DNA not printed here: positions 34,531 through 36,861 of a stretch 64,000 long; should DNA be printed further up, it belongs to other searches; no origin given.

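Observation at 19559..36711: Two paralogous 676-aa polytopic membrane proteins plus a YfhO-like protein and GtrA/GtrB-like genes: a multi-copy extracytoplasmic (GT-C type) glycosylation set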

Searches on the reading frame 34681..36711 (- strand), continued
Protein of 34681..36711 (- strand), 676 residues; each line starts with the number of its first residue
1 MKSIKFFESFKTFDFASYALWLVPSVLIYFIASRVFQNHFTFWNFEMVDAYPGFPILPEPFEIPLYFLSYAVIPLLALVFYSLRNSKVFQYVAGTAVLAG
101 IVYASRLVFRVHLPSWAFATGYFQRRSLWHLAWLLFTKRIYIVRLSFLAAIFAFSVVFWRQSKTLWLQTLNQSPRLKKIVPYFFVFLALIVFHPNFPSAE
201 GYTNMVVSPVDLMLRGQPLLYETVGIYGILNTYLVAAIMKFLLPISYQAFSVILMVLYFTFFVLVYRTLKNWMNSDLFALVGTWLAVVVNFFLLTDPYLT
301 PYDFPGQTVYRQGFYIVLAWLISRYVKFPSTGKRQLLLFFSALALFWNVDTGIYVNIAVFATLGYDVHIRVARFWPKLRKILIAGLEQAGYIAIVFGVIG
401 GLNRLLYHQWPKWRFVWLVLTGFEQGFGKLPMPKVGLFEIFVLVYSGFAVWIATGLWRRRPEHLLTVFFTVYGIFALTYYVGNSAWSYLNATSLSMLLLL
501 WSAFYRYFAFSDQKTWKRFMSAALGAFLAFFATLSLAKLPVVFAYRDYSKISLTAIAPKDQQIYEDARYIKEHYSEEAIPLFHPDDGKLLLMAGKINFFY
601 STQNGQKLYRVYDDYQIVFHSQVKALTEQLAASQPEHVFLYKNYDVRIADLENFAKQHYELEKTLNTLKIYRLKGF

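Call 39: list_cluster_members(proteins=[window:34681-36711:-, window:19559-21589:-, P0157])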
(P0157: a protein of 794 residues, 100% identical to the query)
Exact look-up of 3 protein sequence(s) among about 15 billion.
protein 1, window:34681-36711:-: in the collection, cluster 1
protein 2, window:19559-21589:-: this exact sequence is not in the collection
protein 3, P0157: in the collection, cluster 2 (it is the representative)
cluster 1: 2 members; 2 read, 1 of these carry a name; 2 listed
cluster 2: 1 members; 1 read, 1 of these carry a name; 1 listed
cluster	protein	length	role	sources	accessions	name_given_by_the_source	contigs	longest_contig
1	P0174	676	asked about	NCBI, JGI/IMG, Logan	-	hypothetical protein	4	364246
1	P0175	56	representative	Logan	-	-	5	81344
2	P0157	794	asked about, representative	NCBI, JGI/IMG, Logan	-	hypothetical protein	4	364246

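Call 57: list_cluster_members(proteins=[P0010, P0012, P0033, P0035, P0041, P0050, P0066, P0073, P0102, P0147])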
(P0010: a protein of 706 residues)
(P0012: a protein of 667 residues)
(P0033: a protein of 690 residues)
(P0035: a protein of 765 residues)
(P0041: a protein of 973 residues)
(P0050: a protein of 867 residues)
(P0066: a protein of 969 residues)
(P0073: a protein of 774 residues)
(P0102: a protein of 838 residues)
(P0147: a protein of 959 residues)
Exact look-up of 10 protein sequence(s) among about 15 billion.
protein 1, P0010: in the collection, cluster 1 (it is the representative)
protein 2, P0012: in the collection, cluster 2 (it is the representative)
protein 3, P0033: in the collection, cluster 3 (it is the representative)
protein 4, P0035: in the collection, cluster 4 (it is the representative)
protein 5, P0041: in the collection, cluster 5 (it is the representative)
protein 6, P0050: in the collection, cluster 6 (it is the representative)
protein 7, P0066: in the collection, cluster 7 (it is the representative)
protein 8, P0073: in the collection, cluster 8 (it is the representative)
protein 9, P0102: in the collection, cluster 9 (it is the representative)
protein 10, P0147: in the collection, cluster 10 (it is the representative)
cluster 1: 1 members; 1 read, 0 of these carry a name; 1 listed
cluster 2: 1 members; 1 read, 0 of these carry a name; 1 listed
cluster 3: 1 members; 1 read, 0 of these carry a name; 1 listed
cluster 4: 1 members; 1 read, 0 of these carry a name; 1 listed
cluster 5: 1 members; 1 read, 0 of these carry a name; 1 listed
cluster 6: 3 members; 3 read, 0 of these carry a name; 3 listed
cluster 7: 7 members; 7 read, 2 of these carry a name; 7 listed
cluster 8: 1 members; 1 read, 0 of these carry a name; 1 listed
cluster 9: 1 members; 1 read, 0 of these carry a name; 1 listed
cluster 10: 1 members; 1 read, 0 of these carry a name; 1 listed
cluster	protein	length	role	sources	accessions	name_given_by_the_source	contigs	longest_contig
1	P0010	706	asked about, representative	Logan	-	-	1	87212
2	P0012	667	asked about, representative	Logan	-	-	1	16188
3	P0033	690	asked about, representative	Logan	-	-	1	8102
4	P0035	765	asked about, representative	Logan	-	-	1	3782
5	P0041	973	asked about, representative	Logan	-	-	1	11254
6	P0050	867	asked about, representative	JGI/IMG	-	-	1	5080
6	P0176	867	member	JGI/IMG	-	-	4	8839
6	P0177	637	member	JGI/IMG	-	-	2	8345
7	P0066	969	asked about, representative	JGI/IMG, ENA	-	-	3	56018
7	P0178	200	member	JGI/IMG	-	hypothetical protein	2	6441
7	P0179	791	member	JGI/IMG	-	hypothetical protein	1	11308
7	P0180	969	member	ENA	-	-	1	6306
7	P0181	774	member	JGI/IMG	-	-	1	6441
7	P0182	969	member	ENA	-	-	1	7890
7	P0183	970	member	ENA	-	-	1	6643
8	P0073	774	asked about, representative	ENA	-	-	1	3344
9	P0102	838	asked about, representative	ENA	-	-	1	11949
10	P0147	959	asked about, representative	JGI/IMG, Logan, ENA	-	-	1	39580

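Call 59: find_related_loci(query=A1, collection=genome_contigs, flank=8000)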
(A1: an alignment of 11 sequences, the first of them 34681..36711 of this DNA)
Query A1 (676 aa) in genome_contigs; peptide patterns used: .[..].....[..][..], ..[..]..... (x = any residue, [..] = any of these).
48 stretches matched a pattern; 14 encode a relative of the query (tblastn E <= 1e-3); 13 distinct loci.
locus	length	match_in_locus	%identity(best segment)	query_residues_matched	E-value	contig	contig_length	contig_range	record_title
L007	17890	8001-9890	45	5-627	3e-168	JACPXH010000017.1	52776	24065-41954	MAG: Candidatus Parcubacteria bacterium isolate NC_groundwater_832_Pr1_B-0.1um_57_17 Montesol18_Bp1_scaffold_1253020, wh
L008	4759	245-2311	38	4-672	8e-139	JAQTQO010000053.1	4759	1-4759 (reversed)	MAG: Patescibacteria group bacterium isolate STB_141 NODE_59135_length_4759_cov_2.270725_Sandtown_B, whole genome shotgu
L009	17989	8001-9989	33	11-672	1e-104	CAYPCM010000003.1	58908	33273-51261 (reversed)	MAG TPA_asm: uncultured Candidatus Saccharibacteria bacterium isolate SRP269290_co2_445 genome assembly, contig: NODE_39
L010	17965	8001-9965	33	29-672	3e-87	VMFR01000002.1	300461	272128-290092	MAG: Parcubacteria group bacterium Gr01-1014_31 G01um101431_scaffold_29, whole genome shotgun sequence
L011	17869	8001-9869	32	26-672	2e-83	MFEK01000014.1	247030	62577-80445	MAG: Candidatus Doudnabacteria bacterium RIFCSPHIGHO2_01_FULL_46_14 rifcsphigho2_01_scaffold_56, whole genome shotgun se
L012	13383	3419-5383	34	29-672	1e-86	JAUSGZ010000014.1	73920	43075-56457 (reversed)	MAG: bacterium isolate E14_metabat.bin.16 E14_k141_1422402, whole genome shotgun sequence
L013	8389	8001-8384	48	118-244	7e-32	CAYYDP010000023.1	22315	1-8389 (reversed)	MAG TPA_asm: uncultured Gammaproteobacteria bacterium isolate SRP239054_co1_193 genome assembly, contig: NODE_1560_lengt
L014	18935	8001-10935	23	58-597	9e-11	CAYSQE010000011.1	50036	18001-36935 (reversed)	MAG TPA_asm: uncultured Gammaproteobacteria bacterium isolate SRP269290_co1_355 genome assembly, contig: NODE_676_length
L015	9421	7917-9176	26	58-517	8e-12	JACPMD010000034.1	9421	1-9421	MAG: Candidatus Roizmanbacteria bacterium isolate NC_groundwater_539_Ag_S-0.1um_39_6 S35_SO-1_scaffold_115604, whole gen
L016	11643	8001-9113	26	51-445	1e-8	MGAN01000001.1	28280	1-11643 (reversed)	MAG: Candidatus Roizmanbacteria bacterium RIFCSPLOWO2_01_FULL_40_13 rifcsplowo2_01_scaffold_10215, whole genome shotgun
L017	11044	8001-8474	28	188-353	3e-8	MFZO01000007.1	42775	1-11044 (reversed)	MAG: Candidatus Roizmanbacteria bacterium RIFCSPHIGHO2_02_FULL_38_11 rifcsphigho2_02_scaffold_11499, whole genome shotgu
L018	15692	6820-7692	23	187-484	2e-4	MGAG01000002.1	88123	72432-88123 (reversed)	MAG: Candidatus Roizmanbacteria bacterium RIFCSPLOWO2_01_FULL_37_12 rifcsplowo2_01_scaffold_1040, whole genome shotgun s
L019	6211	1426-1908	25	185-353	4e-4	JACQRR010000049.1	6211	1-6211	MAG: Candidatus Roizmanbacteria bacterium isolate NC_groundwater_1364_Ag_S-0.2um_37_64 S_p2_S4_coassembly_k141_983403, w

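Call 78: find_encoding_contigs(protein=P0066, flank=8000, max_places=1)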
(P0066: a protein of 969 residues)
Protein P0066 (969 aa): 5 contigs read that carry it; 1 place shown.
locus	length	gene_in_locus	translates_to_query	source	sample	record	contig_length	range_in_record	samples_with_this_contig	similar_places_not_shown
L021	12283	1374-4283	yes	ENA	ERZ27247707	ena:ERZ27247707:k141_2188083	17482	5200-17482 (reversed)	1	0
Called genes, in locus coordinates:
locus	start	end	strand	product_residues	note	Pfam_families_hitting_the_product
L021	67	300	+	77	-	-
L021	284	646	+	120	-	PF07927:HicA_toxin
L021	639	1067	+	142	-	PF04138:GtrA_DPMS_TM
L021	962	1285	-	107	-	-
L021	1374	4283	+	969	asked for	PF24517:CBM96, PF06848:Disaggr_repeat (weak)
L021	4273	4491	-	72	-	-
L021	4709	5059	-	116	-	-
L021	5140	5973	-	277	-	PF00665:rve, PF13683:rve_3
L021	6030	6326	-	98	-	PF01527:HTH_Tnp_1, PF13384:HTH_23 (weak), PF13518:HTH_28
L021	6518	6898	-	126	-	PF02310:B12-binding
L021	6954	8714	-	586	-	PF01642:MM_CoA_mutase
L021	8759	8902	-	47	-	-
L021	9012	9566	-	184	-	PF25084:LbH_EIF2B (faint), PF25087:GMPPB_C (faint), PF00132:Hexapep, PF14602:Hexapep_2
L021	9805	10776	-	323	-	PF00535:Glycos_transf_2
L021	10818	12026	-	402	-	PF00155:Aminotran_1_2 (weak), PF01041:DegT_DnrJ_EryC1, PF01053:Cys_Met_Meta_PP (weak), PF01212:Beta_elim_lyase (weak)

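Call 79: find_encoding_contigs(protein=P0147, flank=8000, max_places=1)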
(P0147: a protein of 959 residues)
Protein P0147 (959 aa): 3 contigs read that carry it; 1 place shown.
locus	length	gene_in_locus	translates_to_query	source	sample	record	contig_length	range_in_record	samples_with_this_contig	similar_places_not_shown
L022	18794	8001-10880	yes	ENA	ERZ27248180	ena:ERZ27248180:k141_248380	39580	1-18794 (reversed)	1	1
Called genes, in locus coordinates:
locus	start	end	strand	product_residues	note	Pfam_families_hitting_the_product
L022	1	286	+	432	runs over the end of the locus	PF01943:Polysacc_synt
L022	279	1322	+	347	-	PF00535:Glycos_transf_2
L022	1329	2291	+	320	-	PF00535:Glycos_transf_2, PF13641:Glyco_tranf_2_3 (weak)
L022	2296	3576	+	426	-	PF04932:Wzy_C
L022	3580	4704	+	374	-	PF20706:GT4-conflict, PF00534:Glycos_transf_1, PF13692:Glyco_trans_1_4, PF13524:Glyco_trans_1_2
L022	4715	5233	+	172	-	PF08241:Methyltransf_11, PF08242:Methyltransf_12 (faint), PF13489:Methyltransf_23, PF13649:Methyltransf_25 (faint), PF13847:Methyltransf_31 (faint)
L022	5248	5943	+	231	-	PF05711:TylF, PF13578:Methyltransf_24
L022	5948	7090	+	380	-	PF00534:Glycos_transf_1, PF13692:Glyco_trans_1_4, PF13524:Glyco_trans_1_2 (weak)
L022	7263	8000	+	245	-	PF00535:Glycos_transf_2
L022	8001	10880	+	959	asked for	PF07953:Toxin_R_bind_N, PF13385:Laminin_G_3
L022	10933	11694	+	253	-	PF13489:Methyltransf_23 (weak), PF08241:Methyltransf_11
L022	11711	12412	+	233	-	PF01209:Ubie_methyltran, PF05148:Methyltransf_8, PF13489:Methyltransf_23, PF07021:MetW (weak), PF13847:Methyltransf_31, PF08241:Methyltransf_11, PF08242:Methyltransf_12, PF13649:Methyltransf_25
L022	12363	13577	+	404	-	PF01075:Glyco_transf_9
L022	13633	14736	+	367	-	PF09314:DUF1972, PF13439:Glyco_transf_4, PF00534:Glycos_transf_1, PF13692:Glyco_trans_1_4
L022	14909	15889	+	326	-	PF01370:Epimerase, PF04321:RmlD_sub_bind (faint), PF16363:GDP_Man_Dehyd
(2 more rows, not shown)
